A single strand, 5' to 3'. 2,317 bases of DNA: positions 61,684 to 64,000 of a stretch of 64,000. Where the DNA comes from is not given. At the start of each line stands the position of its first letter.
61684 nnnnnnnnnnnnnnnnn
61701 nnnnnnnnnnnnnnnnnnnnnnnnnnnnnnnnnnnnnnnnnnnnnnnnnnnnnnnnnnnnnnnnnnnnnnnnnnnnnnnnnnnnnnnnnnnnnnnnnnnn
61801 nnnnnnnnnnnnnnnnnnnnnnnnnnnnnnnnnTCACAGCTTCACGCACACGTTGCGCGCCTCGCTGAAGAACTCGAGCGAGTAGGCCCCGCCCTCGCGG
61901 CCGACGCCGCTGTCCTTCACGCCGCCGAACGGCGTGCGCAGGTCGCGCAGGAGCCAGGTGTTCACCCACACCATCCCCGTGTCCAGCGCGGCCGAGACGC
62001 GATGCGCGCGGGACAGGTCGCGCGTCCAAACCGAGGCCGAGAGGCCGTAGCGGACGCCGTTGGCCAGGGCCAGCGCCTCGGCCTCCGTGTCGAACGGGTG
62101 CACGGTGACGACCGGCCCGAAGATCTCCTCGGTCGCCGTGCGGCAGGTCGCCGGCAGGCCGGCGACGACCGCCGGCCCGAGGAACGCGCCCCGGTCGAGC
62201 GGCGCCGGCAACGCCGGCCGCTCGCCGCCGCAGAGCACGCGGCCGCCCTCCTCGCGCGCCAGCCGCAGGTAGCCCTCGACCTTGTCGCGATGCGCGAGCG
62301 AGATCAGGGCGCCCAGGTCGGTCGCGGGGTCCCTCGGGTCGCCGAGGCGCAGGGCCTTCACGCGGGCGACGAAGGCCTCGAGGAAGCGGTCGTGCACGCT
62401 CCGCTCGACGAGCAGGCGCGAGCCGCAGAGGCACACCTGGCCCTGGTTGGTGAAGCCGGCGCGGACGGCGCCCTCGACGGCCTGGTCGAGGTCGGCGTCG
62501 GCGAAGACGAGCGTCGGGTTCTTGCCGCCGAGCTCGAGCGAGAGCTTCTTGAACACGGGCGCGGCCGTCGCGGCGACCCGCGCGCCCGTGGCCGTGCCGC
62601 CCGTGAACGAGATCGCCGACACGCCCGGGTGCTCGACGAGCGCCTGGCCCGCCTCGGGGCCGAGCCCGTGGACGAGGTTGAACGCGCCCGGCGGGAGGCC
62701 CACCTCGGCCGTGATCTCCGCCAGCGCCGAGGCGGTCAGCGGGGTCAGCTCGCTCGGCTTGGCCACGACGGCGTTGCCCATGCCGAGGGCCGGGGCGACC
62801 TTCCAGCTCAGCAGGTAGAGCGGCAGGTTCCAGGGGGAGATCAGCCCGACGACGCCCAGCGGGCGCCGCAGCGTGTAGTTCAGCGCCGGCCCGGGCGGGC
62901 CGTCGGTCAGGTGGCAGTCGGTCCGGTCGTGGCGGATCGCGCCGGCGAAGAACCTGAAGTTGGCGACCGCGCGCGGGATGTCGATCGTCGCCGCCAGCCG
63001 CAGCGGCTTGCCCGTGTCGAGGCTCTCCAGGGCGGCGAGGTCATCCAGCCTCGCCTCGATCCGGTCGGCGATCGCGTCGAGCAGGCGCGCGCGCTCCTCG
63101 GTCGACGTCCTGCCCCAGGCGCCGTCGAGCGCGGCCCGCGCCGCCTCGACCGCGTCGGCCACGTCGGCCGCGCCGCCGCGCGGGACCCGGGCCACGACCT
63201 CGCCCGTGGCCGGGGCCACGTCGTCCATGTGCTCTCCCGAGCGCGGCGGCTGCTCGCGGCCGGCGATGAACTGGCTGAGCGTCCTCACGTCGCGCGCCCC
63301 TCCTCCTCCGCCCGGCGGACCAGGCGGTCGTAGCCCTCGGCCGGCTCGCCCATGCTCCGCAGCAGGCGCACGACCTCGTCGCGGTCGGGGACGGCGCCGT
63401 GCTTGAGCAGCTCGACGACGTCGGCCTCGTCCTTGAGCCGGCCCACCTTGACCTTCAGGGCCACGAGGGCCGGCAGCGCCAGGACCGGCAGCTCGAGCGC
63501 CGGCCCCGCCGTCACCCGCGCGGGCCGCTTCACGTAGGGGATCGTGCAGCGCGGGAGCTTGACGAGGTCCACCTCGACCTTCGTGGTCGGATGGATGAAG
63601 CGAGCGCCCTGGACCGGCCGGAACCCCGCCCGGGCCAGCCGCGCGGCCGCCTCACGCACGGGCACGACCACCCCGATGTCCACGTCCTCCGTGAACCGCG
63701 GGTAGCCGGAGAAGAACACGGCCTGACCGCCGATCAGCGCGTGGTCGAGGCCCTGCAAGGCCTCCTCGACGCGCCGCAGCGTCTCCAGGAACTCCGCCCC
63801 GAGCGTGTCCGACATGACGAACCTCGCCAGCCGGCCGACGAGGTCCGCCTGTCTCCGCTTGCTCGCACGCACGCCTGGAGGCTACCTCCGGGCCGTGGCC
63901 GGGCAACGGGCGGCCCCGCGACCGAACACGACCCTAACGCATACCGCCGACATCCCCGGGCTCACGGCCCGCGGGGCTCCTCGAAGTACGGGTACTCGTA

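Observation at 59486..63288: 2-aminophenol-type meta-cleavage operon (ALDH, AmnB, AmnA) with the alpha subunit fused to a RidA deaminase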

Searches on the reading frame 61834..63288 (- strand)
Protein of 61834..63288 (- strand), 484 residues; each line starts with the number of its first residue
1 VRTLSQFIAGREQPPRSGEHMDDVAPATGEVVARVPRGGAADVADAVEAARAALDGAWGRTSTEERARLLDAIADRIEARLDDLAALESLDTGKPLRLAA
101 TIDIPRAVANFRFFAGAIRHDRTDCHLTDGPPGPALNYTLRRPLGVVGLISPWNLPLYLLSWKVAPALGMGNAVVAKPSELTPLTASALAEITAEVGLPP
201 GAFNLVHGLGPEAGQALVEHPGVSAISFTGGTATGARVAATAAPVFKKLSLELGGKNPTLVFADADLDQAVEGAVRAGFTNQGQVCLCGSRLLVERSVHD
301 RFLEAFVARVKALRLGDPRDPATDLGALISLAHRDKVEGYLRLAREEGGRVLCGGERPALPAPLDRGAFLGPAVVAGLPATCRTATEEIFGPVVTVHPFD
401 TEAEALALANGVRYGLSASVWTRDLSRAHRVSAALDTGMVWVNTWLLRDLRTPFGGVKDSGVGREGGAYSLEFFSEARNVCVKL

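Call 4: search_protein_families(library=pfam, proteins=[window:61834-63288:-], max_evalue=0.01)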
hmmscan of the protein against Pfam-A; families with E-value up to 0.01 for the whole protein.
window:61834-63288:- (484 aa): 1 family
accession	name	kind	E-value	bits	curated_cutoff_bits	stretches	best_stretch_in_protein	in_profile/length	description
PF00171.27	Aldedh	-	2.8e-170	567.2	23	1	17-480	6-461/461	Aldehyde dehydrogenase family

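Call 5: search_protein_families(library=ncbifam, proteins=[window:61834-63288:-], max_evalue=0.01)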
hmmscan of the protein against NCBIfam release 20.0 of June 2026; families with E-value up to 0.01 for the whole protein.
window:61834-63288:- (484 aa): 44 families (the best 25 are shown)
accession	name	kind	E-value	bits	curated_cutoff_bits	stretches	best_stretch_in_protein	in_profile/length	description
TIGR03216.1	OH_muco_semi_DH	equivalog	1.1e-190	634.4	693.25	1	5-484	2-481/481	2-hydroxymuconic semialdehyde dehydrogenase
TIGR02299.1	HpaE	equivalog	8.5e-169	562.2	638.35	1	5-483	2-477/488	5-carboxymethyl-2-hydroxymuconate semialdehyde dehydrogenase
TIGR01804.1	BADH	equivalog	3.3e-150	500.6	668.6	1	8-476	2-465/467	betaine-aldehyde dehydrogenase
NF010000.0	PRK13473.1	subfamily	7.8e-141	469.9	615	1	7-483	6-473/475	aminobutyraldehyde dehydrogenase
NF009725.0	PRK13252.1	equivalog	5.9e-140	466.9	593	1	3-484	6-481/488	betaine-aldehyde dehydrogenase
NF045736.1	PaDhStyDRhodo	equivalog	9e-140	466.4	800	1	6-482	5-477/479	phenylacetaldehyde dehydrogenase StyD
NF045735.1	PaDhStyDPseudo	equivalog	2.9e-130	435.2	850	1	6-482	5-481/483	phenylacetaldehyde dehydrogenase StyD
NF050026.1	AcaldDHExaC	equivalog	5.2e-129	431.1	900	1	5-482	17-493/503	acetaldehyde dehydrogenase ExaC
NF007352.0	PRK09847.1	equivalog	5.4e-120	401.2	850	1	7-483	23-492/495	aldehyde dehydrogenase PuuC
NF006916.0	PRK09407.1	equivalog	7.5e-116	387.8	521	1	16-482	31-492/526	succinic semialdehyde dehydrogenase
TIGR03374.1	ABALDH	equivalog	6.1e-111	371.5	909.3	1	17-483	14-472/472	aminobutyraldehyde dehydrogenase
TIGR01780.1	SSADH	subfamily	2.1e-110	369.7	646.35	1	25-476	3-446/448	succinate-semialdehyde dehydrogenase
NF042993.1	AlphKGSA_gudD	equivalog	9.6e-108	361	770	1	3-483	3-481/481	alpha-ketoglutaric semialdehyde dehydrogenase GucD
NF040648.1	lactal_redase_Meth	equivalog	1.8e-103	347.1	650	1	19-482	11-462/463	lactaldehyde dehydrogenase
TIGR04284.1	aldehy_Rv0768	hypoth_equivalog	1.8e-103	347.1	775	1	6-480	3-476/480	aldehyde dehydrogenase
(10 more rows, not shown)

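Call 39: search_solved_structures(query=window:61834-63288:-, max_evalue=1e-100, show_alignments=1)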
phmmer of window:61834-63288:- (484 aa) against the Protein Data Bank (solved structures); distinct sequences matched with E-value up to 1e-100: 77 (the best 60 are shown).
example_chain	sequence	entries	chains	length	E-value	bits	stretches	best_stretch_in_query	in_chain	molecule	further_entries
7bzv_A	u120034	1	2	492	9.2e-157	525.9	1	16-484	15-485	2-aminomuconic 6-semialdehyde dehydrogenase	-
4npi_A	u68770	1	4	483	1.2e-154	518.9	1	21-484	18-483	2-aminomuconate 6-semialdehyde dehydrogenase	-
4i1w_A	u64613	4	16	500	1.4e-154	518.7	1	20-484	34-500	2-aminomuconate 6-semialdehyde dehydrogenase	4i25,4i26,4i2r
4u3w_A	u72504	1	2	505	5.6e-154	516.7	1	16-484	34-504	2-aminomuconate 6-semialdehyde dehydrogenase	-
5kj5_A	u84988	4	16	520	7.9e-154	516.2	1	20-484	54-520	2-aminomuconate 6-semialdehyde dehydrogenase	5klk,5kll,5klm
4oe2_A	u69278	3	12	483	8.5e-154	516.1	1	21-484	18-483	2-aminomuconate 6-semialdehyde dehydrogenase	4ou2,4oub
5kln_A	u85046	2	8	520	2.1e-153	514.8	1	20-484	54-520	2-aminomuconate 6-semialdehyde dehydrogenase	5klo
4o6r_A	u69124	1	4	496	3.4e-131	441.5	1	7-483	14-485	Aldehyde Dehydrogenase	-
4go4_A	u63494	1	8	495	9.6e-127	426.9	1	7-483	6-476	Putative gamma-hydroxymuconic semialdehyde dehydrogenase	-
4go3_A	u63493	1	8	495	9.6e-127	426.9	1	7-483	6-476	Putative gamma-hydroxymuconic semialdehyde dehydrogenase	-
2d4e_A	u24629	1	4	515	6.4e-125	420.8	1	5-482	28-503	5-carboxymethyl-2-hydroxymuconate semialdehyde dehydrogenase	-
2wme_A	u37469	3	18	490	8.2e-117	394.1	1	7-483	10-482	BETAINE ALDEHYDE DEHYDROGENASE | NAD/NADP-dependent betaine aldehyde dehydrogenase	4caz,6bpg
2wox_A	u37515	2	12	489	8.2e-117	394.1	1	7-483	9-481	BETAINE ALDEHYDE DEHYDROGENASE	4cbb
6bjp_A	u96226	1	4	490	1.1e-116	393.7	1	7-483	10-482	NAD/NADP-dependent betaine aldehyde dehydrogenase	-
2xdr_A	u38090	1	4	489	6.6e-116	391.1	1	7-483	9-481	BETAINE ALDEHYDE DEHYDROGENASE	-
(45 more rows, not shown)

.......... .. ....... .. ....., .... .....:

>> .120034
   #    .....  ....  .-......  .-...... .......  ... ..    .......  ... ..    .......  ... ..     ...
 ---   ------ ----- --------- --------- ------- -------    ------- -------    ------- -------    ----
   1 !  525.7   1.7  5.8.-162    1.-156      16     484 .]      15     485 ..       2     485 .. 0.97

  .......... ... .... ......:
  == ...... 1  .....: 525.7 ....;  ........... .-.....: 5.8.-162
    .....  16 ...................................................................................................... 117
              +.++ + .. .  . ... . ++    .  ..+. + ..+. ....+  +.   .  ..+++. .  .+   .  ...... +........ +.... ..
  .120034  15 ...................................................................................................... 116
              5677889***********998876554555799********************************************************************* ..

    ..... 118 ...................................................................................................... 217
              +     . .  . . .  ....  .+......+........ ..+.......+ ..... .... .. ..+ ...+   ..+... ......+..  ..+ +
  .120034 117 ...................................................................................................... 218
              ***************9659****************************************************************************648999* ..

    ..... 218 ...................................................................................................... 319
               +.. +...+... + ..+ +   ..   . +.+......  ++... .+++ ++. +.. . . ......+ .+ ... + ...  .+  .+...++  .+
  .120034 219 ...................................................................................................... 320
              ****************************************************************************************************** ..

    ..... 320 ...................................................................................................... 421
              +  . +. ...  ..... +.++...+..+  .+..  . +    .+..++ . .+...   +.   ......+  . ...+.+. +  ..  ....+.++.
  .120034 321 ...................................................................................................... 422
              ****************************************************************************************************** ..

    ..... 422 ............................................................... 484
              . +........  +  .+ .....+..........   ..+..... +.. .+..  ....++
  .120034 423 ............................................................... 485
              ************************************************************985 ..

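Call 70: search_solved_structures(query=window:61834-63288:-, max_evalue=1e-153, show_alignments=2)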
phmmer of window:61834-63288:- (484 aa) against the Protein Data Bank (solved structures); distinct sequences matched with E-value up to 1e-153: 6.
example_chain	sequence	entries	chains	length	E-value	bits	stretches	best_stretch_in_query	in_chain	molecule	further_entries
7bzv_A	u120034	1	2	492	9.2e-157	525.9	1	16-484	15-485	2-aminomuconic 6-semialdehyde dehydrogenase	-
4npi_A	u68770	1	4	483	1.2e-154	518.9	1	21-484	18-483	2-aminomuconate 6-semialdehyde dehydrogenase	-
4i1w_A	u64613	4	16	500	1.4e-154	518.7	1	20-484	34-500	2-aminomuconate 6-semialdehyde dehydrogenase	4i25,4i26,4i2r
4u3w_A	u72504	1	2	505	5.6e-154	516.7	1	16-484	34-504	2-aminomuconate 6-semialdehyde dehydrogenase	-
5kj5_A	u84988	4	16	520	7.9e-154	516.2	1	20-484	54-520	2-aminomuconate 6-semialdehyde dehydrogenase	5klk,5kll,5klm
4oe2_A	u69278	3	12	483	8.5e-154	516.1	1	21-484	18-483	2-aminomuconate 6-semialdehyde dehydrogenase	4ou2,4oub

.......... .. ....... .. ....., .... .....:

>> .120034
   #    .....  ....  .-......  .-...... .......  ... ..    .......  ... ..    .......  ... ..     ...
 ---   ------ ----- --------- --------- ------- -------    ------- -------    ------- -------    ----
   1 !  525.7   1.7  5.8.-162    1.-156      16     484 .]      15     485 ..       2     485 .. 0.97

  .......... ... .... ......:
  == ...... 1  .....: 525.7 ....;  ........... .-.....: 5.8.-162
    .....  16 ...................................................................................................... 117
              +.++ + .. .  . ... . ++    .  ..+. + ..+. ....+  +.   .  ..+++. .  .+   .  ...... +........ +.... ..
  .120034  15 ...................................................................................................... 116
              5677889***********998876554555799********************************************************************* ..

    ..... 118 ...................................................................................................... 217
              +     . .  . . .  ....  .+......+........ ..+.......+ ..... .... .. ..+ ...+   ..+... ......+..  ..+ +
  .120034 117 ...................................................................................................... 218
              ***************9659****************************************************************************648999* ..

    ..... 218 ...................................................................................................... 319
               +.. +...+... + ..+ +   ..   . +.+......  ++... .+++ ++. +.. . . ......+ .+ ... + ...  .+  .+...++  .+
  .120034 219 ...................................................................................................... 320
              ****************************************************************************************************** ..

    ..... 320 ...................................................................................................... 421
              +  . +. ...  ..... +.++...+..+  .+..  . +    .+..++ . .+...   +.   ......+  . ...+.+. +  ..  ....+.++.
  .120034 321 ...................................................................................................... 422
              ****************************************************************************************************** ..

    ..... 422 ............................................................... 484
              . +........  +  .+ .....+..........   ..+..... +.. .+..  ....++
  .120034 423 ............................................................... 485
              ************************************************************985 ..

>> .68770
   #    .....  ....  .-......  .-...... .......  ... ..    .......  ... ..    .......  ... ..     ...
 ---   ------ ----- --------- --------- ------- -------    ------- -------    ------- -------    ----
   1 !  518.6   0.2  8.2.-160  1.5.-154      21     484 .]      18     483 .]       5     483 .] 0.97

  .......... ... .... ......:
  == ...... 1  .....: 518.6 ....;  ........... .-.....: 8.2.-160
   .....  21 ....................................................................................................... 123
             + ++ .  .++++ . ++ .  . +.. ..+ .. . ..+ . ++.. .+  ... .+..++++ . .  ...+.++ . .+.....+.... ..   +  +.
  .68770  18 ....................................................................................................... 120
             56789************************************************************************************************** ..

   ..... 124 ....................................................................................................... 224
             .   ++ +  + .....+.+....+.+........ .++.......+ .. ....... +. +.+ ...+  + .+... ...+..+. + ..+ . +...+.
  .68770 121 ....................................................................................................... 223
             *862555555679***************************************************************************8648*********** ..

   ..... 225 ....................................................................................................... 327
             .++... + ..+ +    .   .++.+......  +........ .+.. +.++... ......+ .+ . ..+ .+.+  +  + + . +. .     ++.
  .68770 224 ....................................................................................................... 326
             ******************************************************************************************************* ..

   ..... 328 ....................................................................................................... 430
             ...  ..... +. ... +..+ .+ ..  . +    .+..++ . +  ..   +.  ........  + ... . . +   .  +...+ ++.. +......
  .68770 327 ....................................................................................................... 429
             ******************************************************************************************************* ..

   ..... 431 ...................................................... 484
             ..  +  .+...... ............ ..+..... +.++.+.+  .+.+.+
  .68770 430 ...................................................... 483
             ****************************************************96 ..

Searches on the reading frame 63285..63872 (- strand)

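Call 4: search_protein_families(library=pfam, proteins=[window:63285-63872:-], max_evalue=0.01)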
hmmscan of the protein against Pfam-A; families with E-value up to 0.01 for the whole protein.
window:63285-63872:- (195 aa): 1 family
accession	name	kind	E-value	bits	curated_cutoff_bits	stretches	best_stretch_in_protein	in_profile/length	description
PF08843.17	AbiEii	-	0.00079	19.9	22.5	0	58-176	31-191/238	Nucleotidyl transferase AbiEii toxin, Type IV TA system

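Call 5: search_protein_families(library=ncbifam, proteins=[window:63285-63872:-], max_evalue=0.01)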
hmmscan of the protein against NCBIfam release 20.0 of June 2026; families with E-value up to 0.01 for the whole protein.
window:63285-63872:- (195 aa): 0 families
